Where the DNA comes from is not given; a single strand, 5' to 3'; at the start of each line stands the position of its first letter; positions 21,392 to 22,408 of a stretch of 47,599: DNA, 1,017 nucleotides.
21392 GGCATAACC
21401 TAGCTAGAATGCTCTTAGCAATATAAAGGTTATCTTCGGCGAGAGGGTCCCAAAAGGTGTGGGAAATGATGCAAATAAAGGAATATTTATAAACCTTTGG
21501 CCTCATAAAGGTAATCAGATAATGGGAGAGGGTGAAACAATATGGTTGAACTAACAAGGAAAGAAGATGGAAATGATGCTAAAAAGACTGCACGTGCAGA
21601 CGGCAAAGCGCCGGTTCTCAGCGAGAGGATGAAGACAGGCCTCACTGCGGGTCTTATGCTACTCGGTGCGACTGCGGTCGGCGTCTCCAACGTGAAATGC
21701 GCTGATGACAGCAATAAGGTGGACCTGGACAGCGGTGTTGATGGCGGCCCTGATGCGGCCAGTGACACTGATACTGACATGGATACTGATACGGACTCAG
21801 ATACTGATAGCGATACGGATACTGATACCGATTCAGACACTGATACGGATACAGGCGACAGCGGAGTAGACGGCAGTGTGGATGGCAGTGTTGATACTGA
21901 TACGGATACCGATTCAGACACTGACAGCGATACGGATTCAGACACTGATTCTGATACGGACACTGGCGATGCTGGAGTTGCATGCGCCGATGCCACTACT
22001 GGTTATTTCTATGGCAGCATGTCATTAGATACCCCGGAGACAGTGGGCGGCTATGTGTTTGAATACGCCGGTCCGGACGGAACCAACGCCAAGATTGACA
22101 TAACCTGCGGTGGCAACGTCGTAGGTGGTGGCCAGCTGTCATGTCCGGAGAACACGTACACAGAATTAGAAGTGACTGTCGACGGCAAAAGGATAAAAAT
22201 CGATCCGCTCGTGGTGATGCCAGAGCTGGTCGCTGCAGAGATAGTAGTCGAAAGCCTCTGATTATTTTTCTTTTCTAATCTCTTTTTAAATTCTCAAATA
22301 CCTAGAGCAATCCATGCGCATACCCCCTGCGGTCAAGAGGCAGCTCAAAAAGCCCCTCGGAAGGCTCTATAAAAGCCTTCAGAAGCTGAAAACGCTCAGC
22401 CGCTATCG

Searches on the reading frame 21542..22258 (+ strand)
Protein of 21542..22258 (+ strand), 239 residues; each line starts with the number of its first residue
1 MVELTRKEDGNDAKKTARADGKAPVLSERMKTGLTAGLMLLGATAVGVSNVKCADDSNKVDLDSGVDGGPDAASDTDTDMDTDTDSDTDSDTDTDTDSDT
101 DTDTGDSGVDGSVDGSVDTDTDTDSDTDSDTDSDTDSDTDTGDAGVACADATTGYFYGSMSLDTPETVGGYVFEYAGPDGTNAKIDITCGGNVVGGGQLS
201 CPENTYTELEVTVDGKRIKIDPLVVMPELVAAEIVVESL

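Call 4: search_protein_families(library=pfam, proteins=[window:21542-22258:+], max_evalue=1)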
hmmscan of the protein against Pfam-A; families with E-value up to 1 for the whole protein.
window:21542-22258:+ (239 aa): 0 families

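Call 36: search_protein_families(library=ncbifam, proteins=[window:21542-22258:+], max_evalue=1)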
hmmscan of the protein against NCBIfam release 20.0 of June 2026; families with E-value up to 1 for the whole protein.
window:21542-22258:+ (239 aa): 7 families
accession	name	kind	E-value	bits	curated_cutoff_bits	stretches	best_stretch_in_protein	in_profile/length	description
NF000535.3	MSCRAMM_SdrC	exception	3.7e-09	35.2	1700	1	61-140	825-903/963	MSCRAMM family adhesin SdrC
NF012181.0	MSCRAMM_SdrD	exception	5.9e-09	33.9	2500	1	61-140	1181-1319/1379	MSCRAMM family adhesin SdrD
NF033609.2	MSCRAMM_ClfA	exception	1.4e-08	32.9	1150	1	59-140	655-741/934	MSCRAMM family adhesin clumping factor ClfA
NF033845.1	MSCRAMM_ClfB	exception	1.6e-07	29.7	999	1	55-140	697-781/871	MSCRAMM family adhesin clumping factor ClfB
NF045523.1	MXAN_5453_fam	exception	0.13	10.7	500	1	45-146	399-498/544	MXAN_5453 family MXYO-CTERM-anchored protein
NF045516.2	SepX_GlpR_1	exception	0.34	10.7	160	1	45-139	71-140/293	divisome protein SepX/GlpR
NF052588.1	RnaseEMycob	equivalog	0.97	7.1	1400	0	68-138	833-919/945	ribonuclease E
